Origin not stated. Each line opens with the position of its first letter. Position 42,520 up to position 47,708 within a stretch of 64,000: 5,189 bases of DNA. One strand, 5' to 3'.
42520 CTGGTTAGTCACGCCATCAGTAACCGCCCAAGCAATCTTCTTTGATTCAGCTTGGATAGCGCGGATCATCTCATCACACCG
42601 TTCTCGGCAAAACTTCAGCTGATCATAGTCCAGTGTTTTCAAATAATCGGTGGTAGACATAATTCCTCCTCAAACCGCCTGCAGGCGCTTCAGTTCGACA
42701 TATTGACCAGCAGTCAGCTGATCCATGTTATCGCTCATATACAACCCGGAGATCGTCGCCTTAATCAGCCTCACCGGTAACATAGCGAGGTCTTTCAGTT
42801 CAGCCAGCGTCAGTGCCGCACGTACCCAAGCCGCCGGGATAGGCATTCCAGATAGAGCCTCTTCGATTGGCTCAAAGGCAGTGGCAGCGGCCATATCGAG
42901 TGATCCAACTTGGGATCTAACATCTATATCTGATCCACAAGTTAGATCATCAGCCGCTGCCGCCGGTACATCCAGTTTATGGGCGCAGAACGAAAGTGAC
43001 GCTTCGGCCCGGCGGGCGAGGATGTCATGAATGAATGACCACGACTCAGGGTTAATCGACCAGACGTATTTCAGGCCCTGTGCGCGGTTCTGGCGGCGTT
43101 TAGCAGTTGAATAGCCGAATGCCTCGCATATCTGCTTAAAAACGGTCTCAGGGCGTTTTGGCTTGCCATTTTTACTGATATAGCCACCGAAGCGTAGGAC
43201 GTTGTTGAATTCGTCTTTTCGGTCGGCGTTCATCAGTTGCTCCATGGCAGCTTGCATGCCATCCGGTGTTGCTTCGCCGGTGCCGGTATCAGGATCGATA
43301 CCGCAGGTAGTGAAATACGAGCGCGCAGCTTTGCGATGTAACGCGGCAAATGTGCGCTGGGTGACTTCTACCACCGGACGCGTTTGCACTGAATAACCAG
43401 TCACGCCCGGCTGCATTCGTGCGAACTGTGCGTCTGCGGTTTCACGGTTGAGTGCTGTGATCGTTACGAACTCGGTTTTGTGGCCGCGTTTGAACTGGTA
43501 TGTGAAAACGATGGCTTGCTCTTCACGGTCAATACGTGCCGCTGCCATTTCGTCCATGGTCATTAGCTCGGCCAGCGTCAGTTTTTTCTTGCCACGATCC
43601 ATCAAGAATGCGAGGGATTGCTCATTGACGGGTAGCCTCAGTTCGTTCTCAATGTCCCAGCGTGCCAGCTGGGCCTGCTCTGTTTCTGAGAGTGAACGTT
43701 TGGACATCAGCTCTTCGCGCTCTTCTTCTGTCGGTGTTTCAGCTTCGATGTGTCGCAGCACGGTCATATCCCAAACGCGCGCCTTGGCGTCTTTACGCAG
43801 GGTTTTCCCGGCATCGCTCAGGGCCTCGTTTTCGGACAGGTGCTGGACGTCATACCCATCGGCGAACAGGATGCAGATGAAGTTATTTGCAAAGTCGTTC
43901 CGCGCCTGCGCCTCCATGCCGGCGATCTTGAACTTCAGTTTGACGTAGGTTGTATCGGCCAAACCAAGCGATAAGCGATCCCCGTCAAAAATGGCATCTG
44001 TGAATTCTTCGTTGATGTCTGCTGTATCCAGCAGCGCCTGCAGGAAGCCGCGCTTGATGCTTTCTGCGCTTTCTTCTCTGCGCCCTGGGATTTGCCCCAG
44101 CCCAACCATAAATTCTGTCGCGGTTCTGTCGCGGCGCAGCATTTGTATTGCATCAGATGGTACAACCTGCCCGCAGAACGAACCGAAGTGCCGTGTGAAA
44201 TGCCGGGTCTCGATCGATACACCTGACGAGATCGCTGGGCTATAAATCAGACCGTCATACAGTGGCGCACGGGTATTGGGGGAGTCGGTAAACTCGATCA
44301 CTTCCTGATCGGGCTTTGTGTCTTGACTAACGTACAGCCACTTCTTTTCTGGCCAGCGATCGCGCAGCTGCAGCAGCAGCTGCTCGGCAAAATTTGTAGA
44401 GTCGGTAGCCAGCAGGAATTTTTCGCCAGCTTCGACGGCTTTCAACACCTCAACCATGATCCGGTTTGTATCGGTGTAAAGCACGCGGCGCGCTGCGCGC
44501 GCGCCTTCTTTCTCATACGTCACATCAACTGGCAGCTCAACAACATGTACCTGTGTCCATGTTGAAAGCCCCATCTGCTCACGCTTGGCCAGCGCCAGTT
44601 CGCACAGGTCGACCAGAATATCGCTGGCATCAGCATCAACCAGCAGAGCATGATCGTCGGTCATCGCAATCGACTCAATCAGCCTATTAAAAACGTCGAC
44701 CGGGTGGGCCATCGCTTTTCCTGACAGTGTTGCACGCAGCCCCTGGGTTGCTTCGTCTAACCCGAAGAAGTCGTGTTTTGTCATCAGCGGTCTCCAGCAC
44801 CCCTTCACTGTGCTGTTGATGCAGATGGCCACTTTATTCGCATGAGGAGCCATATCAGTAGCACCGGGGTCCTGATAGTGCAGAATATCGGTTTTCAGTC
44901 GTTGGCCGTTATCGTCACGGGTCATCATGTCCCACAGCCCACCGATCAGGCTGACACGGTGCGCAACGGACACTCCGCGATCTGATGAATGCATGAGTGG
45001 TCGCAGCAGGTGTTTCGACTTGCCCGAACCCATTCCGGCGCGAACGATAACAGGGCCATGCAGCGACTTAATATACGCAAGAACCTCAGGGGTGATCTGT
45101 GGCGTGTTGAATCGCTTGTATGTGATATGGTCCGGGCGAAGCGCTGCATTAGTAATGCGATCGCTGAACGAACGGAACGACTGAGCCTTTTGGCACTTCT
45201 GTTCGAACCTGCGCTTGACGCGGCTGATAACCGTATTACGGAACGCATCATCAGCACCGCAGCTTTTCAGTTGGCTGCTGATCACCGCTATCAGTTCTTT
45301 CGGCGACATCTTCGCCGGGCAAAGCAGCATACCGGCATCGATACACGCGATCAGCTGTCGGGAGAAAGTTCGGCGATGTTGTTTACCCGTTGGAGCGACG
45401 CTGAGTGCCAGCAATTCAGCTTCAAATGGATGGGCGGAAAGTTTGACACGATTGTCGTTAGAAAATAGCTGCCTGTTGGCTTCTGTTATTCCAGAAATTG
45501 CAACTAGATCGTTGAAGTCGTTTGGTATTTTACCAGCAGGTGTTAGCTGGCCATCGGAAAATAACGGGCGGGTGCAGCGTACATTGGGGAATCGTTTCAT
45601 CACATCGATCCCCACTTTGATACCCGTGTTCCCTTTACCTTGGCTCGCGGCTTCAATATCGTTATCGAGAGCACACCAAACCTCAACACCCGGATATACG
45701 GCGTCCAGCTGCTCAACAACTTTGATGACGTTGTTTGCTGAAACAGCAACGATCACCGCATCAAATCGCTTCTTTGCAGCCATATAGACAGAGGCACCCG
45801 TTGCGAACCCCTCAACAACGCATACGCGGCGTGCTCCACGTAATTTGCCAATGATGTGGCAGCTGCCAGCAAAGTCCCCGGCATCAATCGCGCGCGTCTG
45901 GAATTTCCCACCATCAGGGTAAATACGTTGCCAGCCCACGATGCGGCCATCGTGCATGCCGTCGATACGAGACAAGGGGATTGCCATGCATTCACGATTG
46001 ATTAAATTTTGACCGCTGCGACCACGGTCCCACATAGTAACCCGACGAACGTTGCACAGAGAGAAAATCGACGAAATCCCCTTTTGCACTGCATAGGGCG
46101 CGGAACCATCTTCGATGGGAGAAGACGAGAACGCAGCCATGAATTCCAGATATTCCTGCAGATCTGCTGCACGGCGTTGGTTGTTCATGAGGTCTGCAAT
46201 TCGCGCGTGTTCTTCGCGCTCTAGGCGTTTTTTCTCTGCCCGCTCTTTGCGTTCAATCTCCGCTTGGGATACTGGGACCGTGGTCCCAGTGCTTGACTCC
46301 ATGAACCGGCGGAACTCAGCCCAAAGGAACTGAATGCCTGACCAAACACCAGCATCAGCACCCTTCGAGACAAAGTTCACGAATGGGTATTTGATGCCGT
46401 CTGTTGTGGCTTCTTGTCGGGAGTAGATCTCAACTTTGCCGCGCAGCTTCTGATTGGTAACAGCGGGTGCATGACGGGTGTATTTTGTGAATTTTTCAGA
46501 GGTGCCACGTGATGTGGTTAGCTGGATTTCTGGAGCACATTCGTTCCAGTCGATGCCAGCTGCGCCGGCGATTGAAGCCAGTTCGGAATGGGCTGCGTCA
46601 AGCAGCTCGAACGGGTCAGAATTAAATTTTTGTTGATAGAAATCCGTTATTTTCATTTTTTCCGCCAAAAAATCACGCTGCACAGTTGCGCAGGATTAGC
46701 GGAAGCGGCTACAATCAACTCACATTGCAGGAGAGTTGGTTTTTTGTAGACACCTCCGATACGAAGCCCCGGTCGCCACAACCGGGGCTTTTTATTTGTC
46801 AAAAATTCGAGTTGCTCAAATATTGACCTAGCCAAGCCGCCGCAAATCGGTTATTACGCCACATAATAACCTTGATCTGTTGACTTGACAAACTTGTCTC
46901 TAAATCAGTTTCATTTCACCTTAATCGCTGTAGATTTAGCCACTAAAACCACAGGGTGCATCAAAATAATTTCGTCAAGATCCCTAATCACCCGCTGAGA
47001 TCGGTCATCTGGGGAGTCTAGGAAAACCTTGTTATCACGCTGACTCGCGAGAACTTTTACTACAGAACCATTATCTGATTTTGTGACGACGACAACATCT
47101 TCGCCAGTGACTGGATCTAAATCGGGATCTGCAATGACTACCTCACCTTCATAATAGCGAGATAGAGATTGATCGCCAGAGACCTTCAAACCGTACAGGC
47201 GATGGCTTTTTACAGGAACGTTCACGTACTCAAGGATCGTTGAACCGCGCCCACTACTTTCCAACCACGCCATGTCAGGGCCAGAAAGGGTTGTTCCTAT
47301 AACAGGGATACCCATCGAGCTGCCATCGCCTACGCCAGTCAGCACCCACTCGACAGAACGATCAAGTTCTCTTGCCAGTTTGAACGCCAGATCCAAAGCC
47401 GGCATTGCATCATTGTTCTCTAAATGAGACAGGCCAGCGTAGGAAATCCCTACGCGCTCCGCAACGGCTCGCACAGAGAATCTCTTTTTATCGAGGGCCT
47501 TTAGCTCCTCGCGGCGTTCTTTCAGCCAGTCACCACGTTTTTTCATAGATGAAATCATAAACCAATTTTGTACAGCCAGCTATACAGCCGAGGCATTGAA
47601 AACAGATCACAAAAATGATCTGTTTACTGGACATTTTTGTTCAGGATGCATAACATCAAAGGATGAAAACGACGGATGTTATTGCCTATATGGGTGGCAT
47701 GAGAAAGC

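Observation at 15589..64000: Whole sequence folds back at a protelomerase site: hairpin-ended linear phage-plasmid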

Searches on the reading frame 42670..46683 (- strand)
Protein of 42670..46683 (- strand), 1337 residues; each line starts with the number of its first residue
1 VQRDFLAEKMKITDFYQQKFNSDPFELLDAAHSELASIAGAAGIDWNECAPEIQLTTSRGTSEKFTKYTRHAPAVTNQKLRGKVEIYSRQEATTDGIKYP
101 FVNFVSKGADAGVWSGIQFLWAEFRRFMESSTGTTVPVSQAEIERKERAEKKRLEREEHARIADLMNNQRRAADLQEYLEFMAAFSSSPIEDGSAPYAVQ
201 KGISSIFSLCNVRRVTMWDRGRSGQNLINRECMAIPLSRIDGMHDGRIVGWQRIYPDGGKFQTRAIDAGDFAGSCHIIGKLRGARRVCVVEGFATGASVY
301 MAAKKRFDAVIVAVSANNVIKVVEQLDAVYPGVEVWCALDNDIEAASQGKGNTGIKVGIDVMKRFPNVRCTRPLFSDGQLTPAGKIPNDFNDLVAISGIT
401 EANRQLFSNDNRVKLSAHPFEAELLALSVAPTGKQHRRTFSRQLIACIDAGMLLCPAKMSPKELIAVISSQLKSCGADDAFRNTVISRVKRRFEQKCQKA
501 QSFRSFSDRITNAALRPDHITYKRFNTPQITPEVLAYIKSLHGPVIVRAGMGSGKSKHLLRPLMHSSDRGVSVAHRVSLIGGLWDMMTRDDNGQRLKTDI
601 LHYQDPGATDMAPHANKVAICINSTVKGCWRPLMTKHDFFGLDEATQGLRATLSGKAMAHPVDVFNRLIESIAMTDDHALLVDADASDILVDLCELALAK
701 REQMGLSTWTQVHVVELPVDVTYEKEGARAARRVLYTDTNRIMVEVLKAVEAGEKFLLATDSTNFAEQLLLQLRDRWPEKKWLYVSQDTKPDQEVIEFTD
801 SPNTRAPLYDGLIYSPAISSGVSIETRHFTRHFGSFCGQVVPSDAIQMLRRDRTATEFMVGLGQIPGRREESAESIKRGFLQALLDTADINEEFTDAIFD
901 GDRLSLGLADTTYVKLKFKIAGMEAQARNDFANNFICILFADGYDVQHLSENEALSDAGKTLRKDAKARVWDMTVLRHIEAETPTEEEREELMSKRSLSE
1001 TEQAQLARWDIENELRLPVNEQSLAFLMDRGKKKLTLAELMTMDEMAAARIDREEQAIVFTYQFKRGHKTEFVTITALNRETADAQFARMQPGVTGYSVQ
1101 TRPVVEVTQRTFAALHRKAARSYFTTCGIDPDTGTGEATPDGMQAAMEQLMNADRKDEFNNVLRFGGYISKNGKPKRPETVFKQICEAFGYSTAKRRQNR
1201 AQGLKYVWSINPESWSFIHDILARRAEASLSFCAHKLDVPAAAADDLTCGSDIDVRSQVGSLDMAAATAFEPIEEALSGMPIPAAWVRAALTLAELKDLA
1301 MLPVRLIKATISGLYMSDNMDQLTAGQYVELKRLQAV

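Call 14: search_protein_families(library=pfam, proteins=[window:42670-46683:-], max_evalue=0.001)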
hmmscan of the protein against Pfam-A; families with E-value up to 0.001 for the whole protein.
window:42670-46683:- (1337 aa): 0 families

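Call 50: search_protein_families(library=ncbifam, proteins=[window:42670-46683:-], max_evalue=0.001)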
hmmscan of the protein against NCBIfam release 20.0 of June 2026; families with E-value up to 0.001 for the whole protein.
window:42670-46683:- (1337 aa): 1 family
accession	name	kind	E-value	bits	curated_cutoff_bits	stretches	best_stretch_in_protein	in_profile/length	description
NF042913.1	CyRepA1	equivalog_domain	3.6e-70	237.5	200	1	545-1088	5-533/595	plasmid replication protein, CyRepA1 family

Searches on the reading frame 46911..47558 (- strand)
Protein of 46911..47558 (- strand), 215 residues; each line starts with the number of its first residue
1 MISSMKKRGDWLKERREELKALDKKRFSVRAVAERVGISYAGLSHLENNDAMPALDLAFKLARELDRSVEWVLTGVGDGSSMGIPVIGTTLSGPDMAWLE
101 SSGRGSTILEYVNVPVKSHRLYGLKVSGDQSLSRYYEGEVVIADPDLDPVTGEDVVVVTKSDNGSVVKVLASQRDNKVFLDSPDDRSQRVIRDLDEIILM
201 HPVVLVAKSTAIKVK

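Call 14: search_protein_families(library=pfam, proteins=[window:46911-47558:-], max_evalue=0.001)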
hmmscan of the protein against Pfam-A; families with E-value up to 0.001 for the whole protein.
window:46911-47558:- (215 aa): 4 families
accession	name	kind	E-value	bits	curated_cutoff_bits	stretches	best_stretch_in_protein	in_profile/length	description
PF01381.28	HTH_3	-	9.4e-10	38.8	23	1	21-71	4-54/55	Helix-turn-helix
PF12844.13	HTH_19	-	6.5e-05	23.2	30.2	1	20-77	6-63/64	Helix-turn-helix domain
PF00717.28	Peptidase_S24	-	0.00018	21.6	23.3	1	114-185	29-96/116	Peptidase S24-like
PF07022.19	Phage_CI_repr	-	0.00046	20.9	22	1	27-78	12-63/65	Bacteriophage CI repressor helix-turn-helix domain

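Call 50: search_protein_families(library=ncbifam, proteins=[window:46911-47558:-], max_evalue=0.001)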
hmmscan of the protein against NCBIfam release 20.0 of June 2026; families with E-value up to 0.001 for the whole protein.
window:46911-47558:- (215 aa): 2 families
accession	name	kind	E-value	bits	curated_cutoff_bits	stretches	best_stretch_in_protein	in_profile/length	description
NF041951.1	phage_RstR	subfamily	0.00015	22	80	1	22-73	10-62/108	RstR family transcriptional repressor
NF007257.0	PRK09706.1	subfamily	0.00076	19.3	101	0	9-78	7-70/135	transcriptional repressor DicA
